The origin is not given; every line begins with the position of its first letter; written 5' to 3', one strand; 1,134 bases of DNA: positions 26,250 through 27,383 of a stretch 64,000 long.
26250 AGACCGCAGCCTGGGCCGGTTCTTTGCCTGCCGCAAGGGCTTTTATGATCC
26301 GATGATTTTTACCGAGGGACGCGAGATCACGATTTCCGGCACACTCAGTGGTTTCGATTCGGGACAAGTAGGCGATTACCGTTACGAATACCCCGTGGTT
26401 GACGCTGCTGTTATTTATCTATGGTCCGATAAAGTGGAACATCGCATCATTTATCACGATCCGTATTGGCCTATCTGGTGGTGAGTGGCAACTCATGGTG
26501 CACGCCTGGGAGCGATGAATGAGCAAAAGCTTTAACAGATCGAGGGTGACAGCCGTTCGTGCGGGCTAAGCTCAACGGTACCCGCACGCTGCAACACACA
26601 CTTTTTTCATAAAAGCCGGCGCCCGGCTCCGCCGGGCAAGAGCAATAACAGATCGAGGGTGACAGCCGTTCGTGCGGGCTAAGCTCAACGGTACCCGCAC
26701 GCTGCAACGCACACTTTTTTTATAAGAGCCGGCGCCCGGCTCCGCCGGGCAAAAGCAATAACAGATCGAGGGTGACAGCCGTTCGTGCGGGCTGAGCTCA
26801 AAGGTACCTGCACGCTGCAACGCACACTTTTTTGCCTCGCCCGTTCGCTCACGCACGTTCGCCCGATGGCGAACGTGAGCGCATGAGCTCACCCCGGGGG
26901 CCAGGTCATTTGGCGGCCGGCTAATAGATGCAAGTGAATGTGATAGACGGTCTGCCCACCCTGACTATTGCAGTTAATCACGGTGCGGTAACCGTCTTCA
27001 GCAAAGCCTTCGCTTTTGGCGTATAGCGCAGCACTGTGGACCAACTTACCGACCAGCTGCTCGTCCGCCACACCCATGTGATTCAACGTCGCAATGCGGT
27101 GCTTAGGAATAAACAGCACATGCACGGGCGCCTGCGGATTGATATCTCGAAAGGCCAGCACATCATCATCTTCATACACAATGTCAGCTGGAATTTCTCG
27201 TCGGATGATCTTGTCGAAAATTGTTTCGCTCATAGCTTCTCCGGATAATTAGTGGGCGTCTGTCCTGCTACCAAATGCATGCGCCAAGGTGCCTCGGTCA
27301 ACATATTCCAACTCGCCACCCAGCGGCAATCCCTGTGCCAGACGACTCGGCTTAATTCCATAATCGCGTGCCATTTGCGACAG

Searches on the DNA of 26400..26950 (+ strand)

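Call 5: search_rna_families(source=window, start=26400, end=26950, threshold=evalue, max_evalue=10, show_alignments=3)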
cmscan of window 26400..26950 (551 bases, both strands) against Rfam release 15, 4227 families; matches with E-value up to 10: 1.
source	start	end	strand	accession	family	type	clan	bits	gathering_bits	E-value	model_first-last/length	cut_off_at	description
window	26550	26618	-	RF01170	snoU61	Gene; snRNA; snoRNA; CD-box;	CL00067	15.7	55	1.9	1-84/84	no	Small nucleolar RNA U61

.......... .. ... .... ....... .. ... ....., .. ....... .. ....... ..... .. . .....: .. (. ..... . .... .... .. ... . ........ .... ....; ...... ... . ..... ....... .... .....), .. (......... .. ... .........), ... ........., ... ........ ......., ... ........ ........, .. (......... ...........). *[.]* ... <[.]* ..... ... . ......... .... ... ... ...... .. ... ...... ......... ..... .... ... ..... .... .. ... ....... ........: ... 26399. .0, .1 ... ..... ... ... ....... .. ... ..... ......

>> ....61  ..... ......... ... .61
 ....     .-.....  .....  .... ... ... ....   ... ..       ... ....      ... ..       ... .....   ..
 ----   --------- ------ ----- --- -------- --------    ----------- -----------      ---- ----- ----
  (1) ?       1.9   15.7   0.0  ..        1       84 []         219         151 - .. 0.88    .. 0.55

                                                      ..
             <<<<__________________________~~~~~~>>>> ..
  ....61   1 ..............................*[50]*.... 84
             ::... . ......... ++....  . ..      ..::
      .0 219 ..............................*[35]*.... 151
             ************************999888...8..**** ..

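Call 36: search_dna_similar(query=window:26485-26888:+, collection=plasmids, mode=distant, max_evalue=0.01)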
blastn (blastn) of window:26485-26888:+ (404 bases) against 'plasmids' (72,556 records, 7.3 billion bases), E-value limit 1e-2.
Records with a match: 1; places in all: 1; records where one place covers at least 80% of the query: 0.
Best place of each record, by identity: 90-95% 1.
By first word of the organism name: Novosphingobium 1.
By predicted mobility (MOB-suite, as given by PLSDB): conjugative 1.
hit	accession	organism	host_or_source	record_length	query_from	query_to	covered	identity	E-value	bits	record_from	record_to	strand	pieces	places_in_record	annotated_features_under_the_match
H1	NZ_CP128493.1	Novosphingobium resinovorum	pure cell culture,soil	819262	133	163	8%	93.5%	9e-3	48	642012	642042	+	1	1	metallophosphoesterase family protein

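Call 37: search_dna_similar(query=window:26485-26888:+, collection=phages, mode=distant, max_evalue=0.01)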
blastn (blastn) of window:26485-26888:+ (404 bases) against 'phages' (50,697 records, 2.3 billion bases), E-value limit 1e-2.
No match.

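Call 58: build_rna_model(alignment_id=A2, structure=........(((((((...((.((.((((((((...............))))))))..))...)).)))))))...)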
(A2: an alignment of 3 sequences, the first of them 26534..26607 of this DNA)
Model R1 built from alignment A2 (3 sequences, 75 columns); structure: as given.
model positions 74; base pairs 19; branch points 0; effective number of sequences 1.19; information 0.763 bits per position. Calibrated on 0.2 Mb of random sequence (short: E-values are rough).
structure used (alignment columns):
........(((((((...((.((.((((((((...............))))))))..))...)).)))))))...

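Call 59: search_with_rna_model(model_id=R1, source=window, filters=off, max_evalue=10)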
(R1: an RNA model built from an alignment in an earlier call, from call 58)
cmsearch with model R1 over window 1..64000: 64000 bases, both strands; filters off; matches with E-value up to 10: 7.
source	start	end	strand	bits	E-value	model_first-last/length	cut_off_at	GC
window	26647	26720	+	108.4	8.5e-26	1-74/74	no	0.57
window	26534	26607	+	105.9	3.9e-25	1-74/74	no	0.55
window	26760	26833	+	105.2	5.8e-25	1-74/74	no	0.55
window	40959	40990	+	9.1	5.8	1-74/74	no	0.56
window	2936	2994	-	8.4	9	1-74/74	no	0.61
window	20454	20523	-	8.3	9.3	1-74/74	no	0.56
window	48301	48332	-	8.3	9.4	1-74/74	no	0.53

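Call 60: search_with_rna_model(model_id=R1, sources=[L052, L053, L054, L055, L056, L057, L058, L059, L060, L061, L062, L063, L064, L065, L066, L067, L068, L069, L070, L071, L072, L073, L074, L075, L076, L077, L078, L079, L080, L081, L082, L083, L084, L085, L086, L087, L088, L089, L090, L091, L092, L093, L094, L095, L096, L097, L098, L099, L100, L101, L102, L103, L104, L105, L106, L107, L108, L109, L110, L111, L112, L113, L114, L115, L116, L117, L118, L119, L120, L121, L122, L123, L124, L125, L126, L127, L128, L129, L130, L131], max_evalue=10)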
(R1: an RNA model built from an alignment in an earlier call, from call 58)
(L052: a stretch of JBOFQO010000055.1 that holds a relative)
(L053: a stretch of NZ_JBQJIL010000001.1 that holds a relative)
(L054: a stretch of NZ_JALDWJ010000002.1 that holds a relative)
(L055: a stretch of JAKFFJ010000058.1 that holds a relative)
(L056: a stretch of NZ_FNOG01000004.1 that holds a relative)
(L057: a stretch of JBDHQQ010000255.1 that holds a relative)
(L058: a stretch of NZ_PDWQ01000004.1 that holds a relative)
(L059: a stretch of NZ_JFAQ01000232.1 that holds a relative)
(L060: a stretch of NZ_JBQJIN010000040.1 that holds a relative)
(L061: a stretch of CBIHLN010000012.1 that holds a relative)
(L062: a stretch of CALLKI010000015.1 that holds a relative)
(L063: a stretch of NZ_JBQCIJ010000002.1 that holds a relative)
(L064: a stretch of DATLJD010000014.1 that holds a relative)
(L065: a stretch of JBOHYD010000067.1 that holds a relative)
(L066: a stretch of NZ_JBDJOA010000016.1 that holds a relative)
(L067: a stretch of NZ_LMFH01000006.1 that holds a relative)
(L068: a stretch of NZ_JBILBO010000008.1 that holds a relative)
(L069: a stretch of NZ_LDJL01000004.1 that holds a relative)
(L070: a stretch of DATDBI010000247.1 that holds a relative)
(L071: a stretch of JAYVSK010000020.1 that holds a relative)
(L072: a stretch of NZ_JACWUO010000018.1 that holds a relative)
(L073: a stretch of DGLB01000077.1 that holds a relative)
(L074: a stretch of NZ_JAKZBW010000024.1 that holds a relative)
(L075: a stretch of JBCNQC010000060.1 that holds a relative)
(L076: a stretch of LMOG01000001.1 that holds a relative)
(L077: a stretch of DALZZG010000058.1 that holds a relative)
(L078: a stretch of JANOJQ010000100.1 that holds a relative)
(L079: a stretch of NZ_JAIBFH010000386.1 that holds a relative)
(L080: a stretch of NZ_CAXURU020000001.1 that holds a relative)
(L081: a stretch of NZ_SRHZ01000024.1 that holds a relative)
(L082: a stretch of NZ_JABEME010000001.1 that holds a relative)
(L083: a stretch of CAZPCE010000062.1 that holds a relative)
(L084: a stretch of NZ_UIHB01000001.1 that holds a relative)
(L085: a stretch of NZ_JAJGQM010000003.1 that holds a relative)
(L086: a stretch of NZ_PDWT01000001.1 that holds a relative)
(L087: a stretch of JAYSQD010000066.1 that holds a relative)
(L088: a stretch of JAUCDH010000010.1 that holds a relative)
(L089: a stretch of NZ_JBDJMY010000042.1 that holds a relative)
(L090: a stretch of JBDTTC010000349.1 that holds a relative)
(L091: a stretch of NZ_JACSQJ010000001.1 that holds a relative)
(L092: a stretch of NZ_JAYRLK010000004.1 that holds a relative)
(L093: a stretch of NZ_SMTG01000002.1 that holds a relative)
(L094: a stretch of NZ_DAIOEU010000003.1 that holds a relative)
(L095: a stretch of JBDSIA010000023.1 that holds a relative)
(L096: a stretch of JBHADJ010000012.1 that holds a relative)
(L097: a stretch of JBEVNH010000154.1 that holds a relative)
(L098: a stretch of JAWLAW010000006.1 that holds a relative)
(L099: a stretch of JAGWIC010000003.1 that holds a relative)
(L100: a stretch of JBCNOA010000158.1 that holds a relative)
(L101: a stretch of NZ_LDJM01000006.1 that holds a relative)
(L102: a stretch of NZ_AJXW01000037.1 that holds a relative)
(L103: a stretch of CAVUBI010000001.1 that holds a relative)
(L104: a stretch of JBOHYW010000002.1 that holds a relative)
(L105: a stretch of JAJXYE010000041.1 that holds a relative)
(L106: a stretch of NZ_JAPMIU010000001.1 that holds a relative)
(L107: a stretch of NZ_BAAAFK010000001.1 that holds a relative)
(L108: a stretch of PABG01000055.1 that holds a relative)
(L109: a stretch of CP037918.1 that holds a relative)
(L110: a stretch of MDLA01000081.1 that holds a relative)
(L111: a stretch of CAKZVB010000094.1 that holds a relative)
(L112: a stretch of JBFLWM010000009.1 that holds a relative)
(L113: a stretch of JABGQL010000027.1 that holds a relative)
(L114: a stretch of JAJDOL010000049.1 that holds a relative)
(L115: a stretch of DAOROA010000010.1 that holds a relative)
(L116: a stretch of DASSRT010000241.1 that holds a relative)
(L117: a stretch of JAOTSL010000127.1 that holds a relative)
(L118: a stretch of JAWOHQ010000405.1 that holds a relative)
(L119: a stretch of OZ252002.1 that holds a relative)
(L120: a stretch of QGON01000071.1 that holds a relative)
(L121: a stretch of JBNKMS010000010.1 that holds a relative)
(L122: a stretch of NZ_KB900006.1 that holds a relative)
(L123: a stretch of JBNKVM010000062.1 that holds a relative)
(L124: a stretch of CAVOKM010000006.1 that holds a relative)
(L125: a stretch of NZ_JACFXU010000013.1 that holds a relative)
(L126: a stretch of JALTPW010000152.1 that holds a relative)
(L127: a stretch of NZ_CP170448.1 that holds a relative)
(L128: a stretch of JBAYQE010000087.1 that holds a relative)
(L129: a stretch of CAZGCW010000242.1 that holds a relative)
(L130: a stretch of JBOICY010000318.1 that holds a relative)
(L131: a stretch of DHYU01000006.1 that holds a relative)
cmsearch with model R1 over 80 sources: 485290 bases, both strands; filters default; matches with E-value up to 10: 1.
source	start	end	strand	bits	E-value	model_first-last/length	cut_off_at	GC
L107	4274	4315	-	12.2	6.8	22-60/74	no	0.74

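Call 63: search_with_rna_model(model_id=R1, sources=[L136, L139, L140, L141], filters=off, max_evalue=10)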
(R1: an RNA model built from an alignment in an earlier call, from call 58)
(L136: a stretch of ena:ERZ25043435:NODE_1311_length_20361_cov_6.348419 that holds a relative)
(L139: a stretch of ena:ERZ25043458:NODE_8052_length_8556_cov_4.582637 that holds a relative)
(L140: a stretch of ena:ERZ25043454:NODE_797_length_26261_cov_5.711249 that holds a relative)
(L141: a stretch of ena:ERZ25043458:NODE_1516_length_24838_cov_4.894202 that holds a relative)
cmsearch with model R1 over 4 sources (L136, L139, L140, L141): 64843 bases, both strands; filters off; matches with E-value up to 10: 11.
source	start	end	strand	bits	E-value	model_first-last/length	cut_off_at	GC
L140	13879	13919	+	9.2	5.5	1-74/74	no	0.51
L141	12199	12239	+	9.2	5.5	1-74/74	no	0.51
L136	14758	14844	-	9.1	5.9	1-74/74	no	0.49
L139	5660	5746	-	9.1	5.9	1-74/74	no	0.49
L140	15859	15917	-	8.8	7.1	1-74/74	no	0.51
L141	14179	14237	-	8.8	7.1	1-74/74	no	0.51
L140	12466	12505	+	8.4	8.9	1-74/74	no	0.43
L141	10786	10825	+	8.4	8.9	1-74/74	no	0.43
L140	8754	8812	+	8.4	9.1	1-74/74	no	0.61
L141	7074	7132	+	8.4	9.1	1-74/74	no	0.61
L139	4506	4547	-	8.3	9.8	1-74/74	no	0.48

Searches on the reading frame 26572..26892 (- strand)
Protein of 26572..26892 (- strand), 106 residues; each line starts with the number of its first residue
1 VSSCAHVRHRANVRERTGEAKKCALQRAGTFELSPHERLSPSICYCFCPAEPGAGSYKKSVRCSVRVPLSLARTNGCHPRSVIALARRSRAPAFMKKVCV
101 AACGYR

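Call 35: find_homologous_proteins(query=window:26572-26892:-, max_evalue=1)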
Query window:26572-26892:-: 11 candidates shared short words with the query, none scored E <= 1.

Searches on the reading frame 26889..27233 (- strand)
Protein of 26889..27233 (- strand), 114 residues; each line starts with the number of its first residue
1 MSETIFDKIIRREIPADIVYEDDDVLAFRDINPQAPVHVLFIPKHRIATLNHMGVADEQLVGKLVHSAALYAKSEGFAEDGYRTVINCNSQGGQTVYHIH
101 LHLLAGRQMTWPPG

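Call 13: find_encoding_contigs(protein=window:26889-27233:-, flank=3000, max_places=10)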
Protein window:26889-27233:- (114 aa): 9 contigs read that carry it; 6 places shown.
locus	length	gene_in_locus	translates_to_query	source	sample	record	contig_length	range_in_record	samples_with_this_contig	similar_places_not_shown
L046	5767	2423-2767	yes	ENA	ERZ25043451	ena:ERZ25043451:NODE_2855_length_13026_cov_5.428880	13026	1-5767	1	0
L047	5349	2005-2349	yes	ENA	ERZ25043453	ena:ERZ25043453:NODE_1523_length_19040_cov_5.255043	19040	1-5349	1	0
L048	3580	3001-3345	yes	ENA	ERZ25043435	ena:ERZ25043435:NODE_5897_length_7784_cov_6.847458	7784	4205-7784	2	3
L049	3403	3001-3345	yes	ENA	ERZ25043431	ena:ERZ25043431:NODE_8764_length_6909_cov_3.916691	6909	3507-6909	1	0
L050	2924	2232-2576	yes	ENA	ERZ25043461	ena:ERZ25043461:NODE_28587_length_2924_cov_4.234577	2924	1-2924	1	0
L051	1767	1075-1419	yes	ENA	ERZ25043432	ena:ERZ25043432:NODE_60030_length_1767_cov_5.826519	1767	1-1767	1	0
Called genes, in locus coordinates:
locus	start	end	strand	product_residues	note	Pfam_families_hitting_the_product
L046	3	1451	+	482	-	?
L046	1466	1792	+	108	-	PF02575:YbaB_DNA_bd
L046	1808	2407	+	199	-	PF21176:RecR_HhH, PF02132:RecR_ZnF (weak), PF01751:Toprim, PF13662:Toprim_4, PF21175:RecR_C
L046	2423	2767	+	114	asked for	PF11969:DcpS_C, PF01230:HIT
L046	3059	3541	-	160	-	PF03843:Slp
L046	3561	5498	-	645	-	PF11992:TgpA_N, PF01841:Transglut_core, PF13559:DUF4129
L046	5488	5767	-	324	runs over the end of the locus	-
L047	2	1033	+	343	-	?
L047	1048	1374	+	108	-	PF02575:YbaB_DNA_bd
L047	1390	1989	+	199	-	PF21176:RecR_HhH, PF02132:RecR_ZnF (weak), PF01751:Toprim, PF13662:Toprim_4, PF21175:RecR_C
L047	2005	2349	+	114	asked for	PF11969:DcpS_C, PF01230:HIT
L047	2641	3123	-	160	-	PF03843:Slp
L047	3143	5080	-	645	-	PF11992:TgpA_N, PF01841:Transglut_core, PF13559:DUF4129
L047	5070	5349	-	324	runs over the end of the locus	-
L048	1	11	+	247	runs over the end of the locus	PF23023:Anti-Pycsar_Apyc1, PF00753:Lactamase_B, PF12706:Lactamase_B_2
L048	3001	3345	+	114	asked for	PF11969:DcpS_C, PF01230:HIT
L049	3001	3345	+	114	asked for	PF11969:DcpS_C, PF01230:HIT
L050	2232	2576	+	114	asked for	PF11969:DcpS_C, PF01230:HIT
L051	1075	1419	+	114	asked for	PF11969:DcpS_C, PF01230:HIT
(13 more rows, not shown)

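Call 44: list_cluster_members(proteins=[P0001, window:26889-27233:-, window:27249-27848:-])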
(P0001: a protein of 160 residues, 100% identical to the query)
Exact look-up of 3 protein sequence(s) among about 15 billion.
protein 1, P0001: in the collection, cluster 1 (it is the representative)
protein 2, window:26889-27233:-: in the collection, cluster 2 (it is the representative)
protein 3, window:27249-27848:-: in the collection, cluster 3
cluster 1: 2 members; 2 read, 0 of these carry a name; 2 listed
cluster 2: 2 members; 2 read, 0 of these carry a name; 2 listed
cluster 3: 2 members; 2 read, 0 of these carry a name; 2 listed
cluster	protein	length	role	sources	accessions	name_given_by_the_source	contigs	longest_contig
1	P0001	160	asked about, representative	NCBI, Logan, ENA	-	-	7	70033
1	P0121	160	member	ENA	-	-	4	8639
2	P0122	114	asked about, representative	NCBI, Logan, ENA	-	-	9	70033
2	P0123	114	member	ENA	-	-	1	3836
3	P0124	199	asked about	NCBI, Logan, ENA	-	-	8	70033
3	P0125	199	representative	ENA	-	-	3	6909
